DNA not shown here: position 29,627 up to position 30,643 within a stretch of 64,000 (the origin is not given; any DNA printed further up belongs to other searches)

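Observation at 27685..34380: Six-gene, translationally coupled operon fusing a CydDC-like ABC exporter to an MptD-type ECF importer module, led by a YgbA_NO Cys-rich protein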

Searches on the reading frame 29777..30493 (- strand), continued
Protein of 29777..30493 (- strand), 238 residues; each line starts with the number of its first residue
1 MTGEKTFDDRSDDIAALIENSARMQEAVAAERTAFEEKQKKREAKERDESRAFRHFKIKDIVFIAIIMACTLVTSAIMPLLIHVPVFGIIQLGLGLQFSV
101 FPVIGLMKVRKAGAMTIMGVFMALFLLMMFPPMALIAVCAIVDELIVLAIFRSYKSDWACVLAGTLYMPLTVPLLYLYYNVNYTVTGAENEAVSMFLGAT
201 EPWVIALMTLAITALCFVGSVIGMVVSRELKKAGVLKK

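Call 46: search_protein_families(library=pfam, alignment_id=A4, max_evalue=0.0001)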
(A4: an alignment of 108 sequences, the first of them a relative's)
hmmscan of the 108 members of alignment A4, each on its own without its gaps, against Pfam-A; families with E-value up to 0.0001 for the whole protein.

A. member 1, L008:6041-7165:+ (374 aa): 1 family
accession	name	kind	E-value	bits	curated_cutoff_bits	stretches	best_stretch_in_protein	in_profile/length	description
PF01702.25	TGT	-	6.3e-159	529.2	26.3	1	17-370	2-356/357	Queuine tRNA-ribosyltransferase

B. families by the number of members that match (of 108 scanned): 115 families (the first 25 are shown)
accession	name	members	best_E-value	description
PF02463.25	SMC_N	15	2.9e-11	RecF/RecN/SMC N terminal domain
PF00005.33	ABC_tran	14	8.1e-34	ABC transporter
PF13304.12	AAA_21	9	3.8e-14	AAA domain, putative AbiEii toxin, Type IV TA system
PF14278.11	TetR_C_8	4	5.3e-12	Transcriptional regulator C-terminal region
PF15979.11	Glyco_hydro_115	3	2.1e-67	Glycosyl hydrolase family 115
PF00122.25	E1-E2_ATPase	3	1.1e-54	E1-E2 ATPase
PF00689.26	Cation_ATPase_C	3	3.3e-42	Cation transporting ATPase, C-terminus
PF00690.31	Cation_ATPase_N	3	4.3e-20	Cation transporter/ATPase, N-terminus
PF13246.12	Cation_ATPase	3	8.3e-20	Cation transport ATPase (P-type)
PF09424.15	YqeY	3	8.9e-20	Yqey-like protein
PF00702.32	Hydrolase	3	1.2e-17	haloacid dehalogenase-like hydrolase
PF08282.18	Hydrolase_3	3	4.1e-06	haloacid dehalogenase-like hydrolase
PF10974.15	DUF2804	2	9.9e-126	Domain of unknown function (DUF2804)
PF02542.21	YgbB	2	1.5e-59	YgbB family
PF00501.34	AMP-binding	2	9.4e-58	AMP-binding enzyme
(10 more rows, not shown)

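Call 47: search_protein_families(library=pfam, max_evalue=0.001, proteins=[L049:12928-15000:+, L049:15002-17266:+, L068:253-2280:+, L068:2282-5035:+, L028:5966-6523:+, L038:5216-5722:+, L087:550-1047:+, L082:4317-7076:+])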
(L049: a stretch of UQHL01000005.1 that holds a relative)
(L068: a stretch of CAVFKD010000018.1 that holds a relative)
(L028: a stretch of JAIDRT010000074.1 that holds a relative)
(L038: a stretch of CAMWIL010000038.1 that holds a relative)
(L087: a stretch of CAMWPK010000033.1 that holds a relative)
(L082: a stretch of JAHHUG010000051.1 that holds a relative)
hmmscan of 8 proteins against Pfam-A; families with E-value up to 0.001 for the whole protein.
L049:12928-15000:+ (690 aa): 3 families
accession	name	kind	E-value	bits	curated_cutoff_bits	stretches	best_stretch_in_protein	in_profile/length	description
PF00005.33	ABC_tran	-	5.3e-30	105.2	25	1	23-169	2-136/137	ABC transporter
PF02463.25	SMC_N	-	1.5e-09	38.1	40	1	32-206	24-205/220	RecF/RecN/SMC N terminal domain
PF13304.12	AAA_21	-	0.00013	22.6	27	0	151-202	248-302/304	AAA domain, putative AbiEii toxin, Type IV TA system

L049:15002-17266:+ (754 aa): 4 families
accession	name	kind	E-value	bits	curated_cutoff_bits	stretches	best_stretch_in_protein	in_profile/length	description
PF00005.33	ABC_tran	-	1.2e-31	110.6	25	1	24-169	1-136/137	ABC transporter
PF13304.12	AAA_21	-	1.1e-05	26.1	27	0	36-57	1-22/304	AAA domain, putative AbiEii toxin, Type IV TA system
PF02463.25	SMC_N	-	4e-05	23.6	40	1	33-213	23-211/220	RecF/RecN/SMC N terminal domain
PF13476.12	AAA_23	-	0.00027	22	27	1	25-54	11-39/201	AAA domain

L068:253-2280:+ (675 aa): 5 families
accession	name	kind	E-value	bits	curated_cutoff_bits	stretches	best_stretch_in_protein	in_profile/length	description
PF00005.33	ABC_tran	-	2.7e-30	106.2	25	1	19-159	1-136/137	ABC transporter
PF02687.27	FtsX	-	7.5e-11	42.6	25.5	1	547-668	1-120/120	FtsX-like permease C-terminal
PF02463.25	SMC_N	-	8.7e-09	35.6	40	1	28-200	23-208/220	RecF/RecN/SMC N terminal domain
PF13555.12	AAA_29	-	1.7e-05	24.9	27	1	15-47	8-40/61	P-loop containing region of AAA domain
PF13304.12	AAA_21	-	0.00023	21.8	27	0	32-61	2-51/304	AAA domain, putative AbiEii toxin, Type IV TA system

L068:2282-5035:+ (917 aa): 5 families
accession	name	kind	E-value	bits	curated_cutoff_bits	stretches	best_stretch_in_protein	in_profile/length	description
PF00005.33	ABC_tran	-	4.5e-26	92.5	25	1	17-160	1-137/137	ABC transporter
PF02687.27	FtsX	-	1.9e-12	47.7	25.5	1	794-911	2-120/120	FtsX-like permease C-terminal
PF02463.25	SMC_N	-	5.1e-09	36.3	40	1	26-195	23-204/220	RecF/RecN/SMC N terminal domain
PF13304.12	AAA_21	-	1.3e-06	29.1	27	1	29-63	1-51/304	AAA domain, putative AbiEii toxin, Type IV TA system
PF13555.12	AAA_29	-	8.1e-05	22.7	27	1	10-44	5-39/61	P-loop containing region of AAA domain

L028:5966-6523:+ (185 aa): 1 family
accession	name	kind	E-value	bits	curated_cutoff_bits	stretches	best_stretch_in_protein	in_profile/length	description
PF05031.18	NEAT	-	0.00068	20.5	32.8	0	59-163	3-116/119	Iron Transport-associated domain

L038:5216-5722:+ (168 aa): 0 families

L087:550-1047:+ (165 aa): 0 families

L082:4317-7076:+ (919 aa): 1 family
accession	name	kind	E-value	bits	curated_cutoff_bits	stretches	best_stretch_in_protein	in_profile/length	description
PF18998.6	Flg_new_2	-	3.6e-63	209.9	23.6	6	497-561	5-72/73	Divergent InlB B-repeat domain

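Call 51: list_cluster_members(proteins=[P0274, P0280, P0287, P0295, P0301, P0303, P0319, P0325, P0330, P0338])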
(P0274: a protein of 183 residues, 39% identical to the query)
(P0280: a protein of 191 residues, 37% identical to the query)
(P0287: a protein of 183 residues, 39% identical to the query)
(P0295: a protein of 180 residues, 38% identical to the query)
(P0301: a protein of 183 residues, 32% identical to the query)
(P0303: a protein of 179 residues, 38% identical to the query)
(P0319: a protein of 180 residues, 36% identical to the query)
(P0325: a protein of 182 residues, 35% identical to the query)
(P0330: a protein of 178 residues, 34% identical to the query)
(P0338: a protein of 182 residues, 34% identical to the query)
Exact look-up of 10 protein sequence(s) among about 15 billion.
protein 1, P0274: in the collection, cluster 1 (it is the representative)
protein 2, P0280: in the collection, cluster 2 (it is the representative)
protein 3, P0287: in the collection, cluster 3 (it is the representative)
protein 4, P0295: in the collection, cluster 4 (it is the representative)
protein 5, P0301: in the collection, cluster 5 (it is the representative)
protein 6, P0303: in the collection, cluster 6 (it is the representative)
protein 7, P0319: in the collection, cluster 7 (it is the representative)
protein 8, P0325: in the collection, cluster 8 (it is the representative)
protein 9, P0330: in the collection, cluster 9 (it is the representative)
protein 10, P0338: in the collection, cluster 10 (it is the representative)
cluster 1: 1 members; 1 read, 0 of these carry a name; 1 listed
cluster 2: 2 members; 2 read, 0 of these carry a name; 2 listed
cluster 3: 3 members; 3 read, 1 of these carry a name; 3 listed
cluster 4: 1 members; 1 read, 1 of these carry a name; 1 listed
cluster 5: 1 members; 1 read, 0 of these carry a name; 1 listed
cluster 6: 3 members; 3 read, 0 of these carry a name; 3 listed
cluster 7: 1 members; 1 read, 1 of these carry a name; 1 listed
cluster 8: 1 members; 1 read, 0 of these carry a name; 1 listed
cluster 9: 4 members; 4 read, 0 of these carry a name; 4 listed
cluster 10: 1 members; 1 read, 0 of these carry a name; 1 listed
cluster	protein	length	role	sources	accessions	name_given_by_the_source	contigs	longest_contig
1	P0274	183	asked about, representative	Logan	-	-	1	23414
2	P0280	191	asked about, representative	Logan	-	-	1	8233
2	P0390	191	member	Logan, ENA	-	-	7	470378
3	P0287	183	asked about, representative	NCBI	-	-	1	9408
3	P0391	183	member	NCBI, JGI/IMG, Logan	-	energy-coupling factor transport system substrate-specific component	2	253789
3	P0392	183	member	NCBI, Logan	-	-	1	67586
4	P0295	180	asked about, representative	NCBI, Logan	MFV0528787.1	MAG: MptD family putative ECF transporter S component [Lachnospiraceae bacterium]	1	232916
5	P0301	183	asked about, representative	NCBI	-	-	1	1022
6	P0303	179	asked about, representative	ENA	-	-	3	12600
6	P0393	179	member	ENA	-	-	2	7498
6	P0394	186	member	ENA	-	-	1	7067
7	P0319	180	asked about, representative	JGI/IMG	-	energy-coupling factor transport system substrate-specific component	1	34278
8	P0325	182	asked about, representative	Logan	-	-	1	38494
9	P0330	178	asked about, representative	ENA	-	-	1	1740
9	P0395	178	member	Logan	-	-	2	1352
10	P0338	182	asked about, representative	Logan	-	-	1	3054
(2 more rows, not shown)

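Call 55: search_solved_structures(query=A5, max_evalue=10, show_alignments=2)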
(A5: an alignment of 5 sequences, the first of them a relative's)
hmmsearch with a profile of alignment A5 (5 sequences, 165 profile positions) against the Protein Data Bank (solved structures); distinct sequences matched with E-value up to 10: 1.
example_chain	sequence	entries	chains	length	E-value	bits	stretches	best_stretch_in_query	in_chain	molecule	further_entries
2ynq_A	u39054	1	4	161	0.34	13.8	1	56-142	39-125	ESSB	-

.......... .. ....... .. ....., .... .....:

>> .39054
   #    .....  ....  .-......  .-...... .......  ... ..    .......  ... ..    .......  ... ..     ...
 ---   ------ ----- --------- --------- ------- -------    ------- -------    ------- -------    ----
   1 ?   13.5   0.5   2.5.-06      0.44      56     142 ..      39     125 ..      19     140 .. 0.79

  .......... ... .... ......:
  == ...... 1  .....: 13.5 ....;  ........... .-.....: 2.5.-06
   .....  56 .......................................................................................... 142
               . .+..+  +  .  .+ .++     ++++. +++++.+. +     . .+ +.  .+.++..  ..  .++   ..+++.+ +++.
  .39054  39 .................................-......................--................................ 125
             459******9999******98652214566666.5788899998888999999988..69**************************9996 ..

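Call 58: search_protein_families(library=pfam, max_evalue=0.001, proteins=[L033:5841-6230:+, L071:710-1099:+, L043:6106-6492:+, L058:1212-1601:+])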
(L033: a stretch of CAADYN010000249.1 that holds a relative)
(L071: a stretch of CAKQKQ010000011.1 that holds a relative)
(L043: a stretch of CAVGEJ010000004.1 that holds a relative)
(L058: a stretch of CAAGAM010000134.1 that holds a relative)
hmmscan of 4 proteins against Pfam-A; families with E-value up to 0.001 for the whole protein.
L033:5841-6230:+ (129 aa): 8 families
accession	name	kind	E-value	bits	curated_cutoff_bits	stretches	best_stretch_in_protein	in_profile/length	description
PF13545.12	HTH_Crp_2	-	7e-06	26.4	27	1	20-63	21-64/70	Crp-like helix-turn-helix domain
PF14947.12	HTH_45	-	3e-05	24.4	25.5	1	36-76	34-74/77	Winged helix-turn-helix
PF12802.13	MarR_2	-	8.1e-05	23.1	27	1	14-55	13-54/61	MarR family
PF25213.1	HVO_A0261_N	-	0.00026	21.3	35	1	19-72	22-75/86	HVO_A0261 N-terminal domain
PF13463.12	HTH_27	-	0.00027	21.6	22.2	1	15-64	12-68/68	Winged helix DNA-binding domain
PF01978.25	TrmB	-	0.0003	21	25.6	1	19-57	20-58/68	Sugar-specific transcriptional regulator TrmB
PF24409.1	wHTH-PRTase_assc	-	0.00048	20.6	27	1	24-71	14-58/83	wHTH-PRTase associated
PF01325.25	Fe_dep_repress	-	0.00084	19.9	26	0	8-55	9-56/60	Iron dependent repressor, N-terminal DNA binding domain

L071:710-1099:+ (129 aa): 6 families
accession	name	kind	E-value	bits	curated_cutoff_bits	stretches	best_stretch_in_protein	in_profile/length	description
PF14947.12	HTH_45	-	7.7e-07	29.5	25.5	1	23-77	21-75/77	Winged helix-turn-helix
PF01978.25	TrmB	-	2e-05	24.8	25.6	1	23-57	24-58/68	Sugar-specific transcriptional regulator TrmB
PF13545.12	HTH_Crp_2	-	2.8e-05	24.4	27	1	18-63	18-64/70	Crp-like helix-turn-helix domain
PF01325.25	Fe_dep_repress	-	4.1e-05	24.1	26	1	8-57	9-58/60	Iron dependent repressor, N-terminal DNA binding domain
PF25213.1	HVO_A0261_N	-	0.00014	22.1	35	1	21-75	24-78/86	HVO_A0261 N-terminal domain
PF24409.1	wHTH-PRTase_assc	-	0.00031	21.2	27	1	24-71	14-58/83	wHTH-PRTase associated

L043:6106-6492:+ (128 aa): 10 families
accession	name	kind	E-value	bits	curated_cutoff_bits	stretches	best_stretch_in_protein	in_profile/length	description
PF01325.25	Fe_dep_repress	-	1.1e-07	32.4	26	1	10-56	8-54/60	Iron dependent repressor, N-terminal DNA binding domain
PF12802.13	MarR_2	-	4e-07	30.5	27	1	17-58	13-54/61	MarR family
PF13545.12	HTH_Crp_2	-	3.4e-06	27.4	27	1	24-69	22-68/70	Crp-like helix-turn-helix domain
PF25213.1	HVO_A0261_N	-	3.6e-06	27.2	35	1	23-77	23-77/86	HVO_A0261 N-terminal domain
PF01978.25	TrmB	-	1.8e-05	24.9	25.6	1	26-58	24-56/68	Sugar-specific transcriptional regulator TrmB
PF08279.18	HTH_11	-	2.8e-05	24.3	25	1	19-57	11-49/55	HTH domain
PF09339.16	HTH_IclR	-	4.3e-05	23.6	22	1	18-57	12-51/52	IclR helix-turn-helix domain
PF01047.28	MarR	-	0.00016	21.9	24.6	1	18-58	12-51/59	MarR family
PF13730.12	HTH_36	-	0.00016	21.8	25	1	17-54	16-55/55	Helix-turn-helix domain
PF24034.1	DUF7343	-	0.00025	21.3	27.6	1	17-57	11-51/62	Domain of unknown function (DUF7343)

L058:1212-1601:+ (129 aa): 6 families
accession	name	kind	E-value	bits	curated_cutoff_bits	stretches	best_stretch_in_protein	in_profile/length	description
PF14947.12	HTH_45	-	1.8e-07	31.5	25.5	1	22-78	20-76/77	Winged helix-turn-helix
PF25213.1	HVO_A0261_N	-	5.2e-06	26.7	35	1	21-78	24-81/86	HVO_A0261 N-terminal domain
PF13545.12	HTH_Crp_2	-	1.1e-05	25.7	27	1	21-63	21-64/70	Crp-like helix-turn-helix domain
PF01978.25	TrmB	-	3.4e-05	24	25.6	1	23-57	24-58/68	Sugar-specific transcriptional regulator TrmB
PF01325.25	Fe_dep_repress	-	6e-05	23.6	26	1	8-56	9-57/60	Iron dependent repressor, N-terminal DNA binding domain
PF24409.1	wHTH-PRTase_assc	-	0.00037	20.9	27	1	24-71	14-58/83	wHTH-PRTase associated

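Call 74: find_encoding_contigs(protein=window:29777-30493:-, flank=10000, max_places=3)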
Protein window:29777-30493:- (238 aa): 20 contigs read that carry it; 3 places shown.
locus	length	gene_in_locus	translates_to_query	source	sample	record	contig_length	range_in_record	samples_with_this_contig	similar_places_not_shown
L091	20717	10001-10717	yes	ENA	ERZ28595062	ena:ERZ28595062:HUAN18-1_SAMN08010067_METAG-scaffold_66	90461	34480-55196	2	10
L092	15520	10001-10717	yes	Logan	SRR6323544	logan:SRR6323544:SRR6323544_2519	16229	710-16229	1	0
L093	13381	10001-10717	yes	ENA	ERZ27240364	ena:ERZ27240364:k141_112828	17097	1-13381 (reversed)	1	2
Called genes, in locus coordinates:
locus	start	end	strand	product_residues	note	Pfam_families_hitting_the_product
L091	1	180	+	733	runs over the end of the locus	PF13727:CoA_binding_3 (weak), PF03435:Sacchrp_dh_NADP (faint), PF00106:adh_short (faint), PF01073:3Beta_HSD, PF01370:Epimerase, PF02719:Polysacc_synt_2, PF04321:RmlD_sub_bind, PF16363:GDP_Man_Dehyd, +1 more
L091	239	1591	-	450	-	PF17125:Methyltr_RsmF_N, PF01189:Methyltr_RsmB-F, PF17126:RsmF_methylt_CI, PF13636:Methyltranf_PUA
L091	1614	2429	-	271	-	PF02811:PHP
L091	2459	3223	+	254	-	PF03167:UDG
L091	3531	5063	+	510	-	-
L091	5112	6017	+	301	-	PF03372:Exo_endo_phos (weak)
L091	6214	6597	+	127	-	PF11756:YgbA_NO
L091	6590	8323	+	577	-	PF00664:ABC_membrane, PF00005:ABC_tran, PF02463:SMC_N (weak)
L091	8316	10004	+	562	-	PF00664:ABC_membrane, PF00005:ABC_tran, PF02463:SMC_N (faint)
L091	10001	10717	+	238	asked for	PF09605:Trep_Strep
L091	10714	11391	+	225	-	PF02361:CbiQ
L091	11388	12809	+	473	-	PF13304:AAA_21 (faint), PF13476:AAA_23 (faint), PF00005:ABC_tran, PF02463:SMC_N (faint), PF13555:AAA_29 (faint), PF00005:ABC_tran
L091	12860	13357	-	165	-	PF05067:Mn_catalase, PF02915:Rubrerythrin (faint)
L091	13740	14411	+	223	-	PF01520:Amidase_3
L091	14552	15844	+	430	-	PF03952:Enolase_N, PF00113:Enolase_C, PF07476:MAAL_C (faint)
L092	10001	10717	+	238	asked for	PF09605:Trep_Strep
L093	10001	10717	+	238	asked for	PF09605:Trep_Strep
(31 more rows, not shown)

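Call 79: predict_structure(alignment_id=A1)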
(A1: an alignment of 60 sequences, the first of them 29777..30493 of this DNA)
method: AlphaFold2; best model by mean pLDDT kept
length: 238 residues; sequences in the alignment: 60
mean_pLDDT: 91.7   pTM: 0.81
mean pLDDT of the five models: 91.7, 91.5, 91.4, 90.9, 90.3
residues with pLDDT >= 90: 182; 70-90: 44; 50-70: 11; < 50: 1
segments of 3 or more residues with pLDDT < 50: none
pLDDT, mean of each block of 10 residues (from residue 1): 64 94 97 97 87 90 98 94 89 96 98 97 95 95 98 96 97 90 78 74 90 98 98 92
secondary structure, 60 per line:
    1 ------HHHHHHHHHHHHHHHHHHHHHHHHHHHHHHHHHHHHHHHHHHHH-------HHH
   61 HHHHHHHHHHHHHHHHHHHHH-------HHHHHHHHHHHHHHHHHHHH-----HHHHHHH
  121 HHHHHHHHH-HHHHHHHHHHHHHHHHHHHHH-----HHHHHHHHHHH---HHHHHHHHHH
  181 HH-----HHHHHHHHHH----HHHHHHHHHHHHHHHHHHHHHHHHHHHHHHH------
elements in order: H7-50 H58-81 H89-108 H114-129 H131-151 H157-167 H171-182 H188-197 H202-232
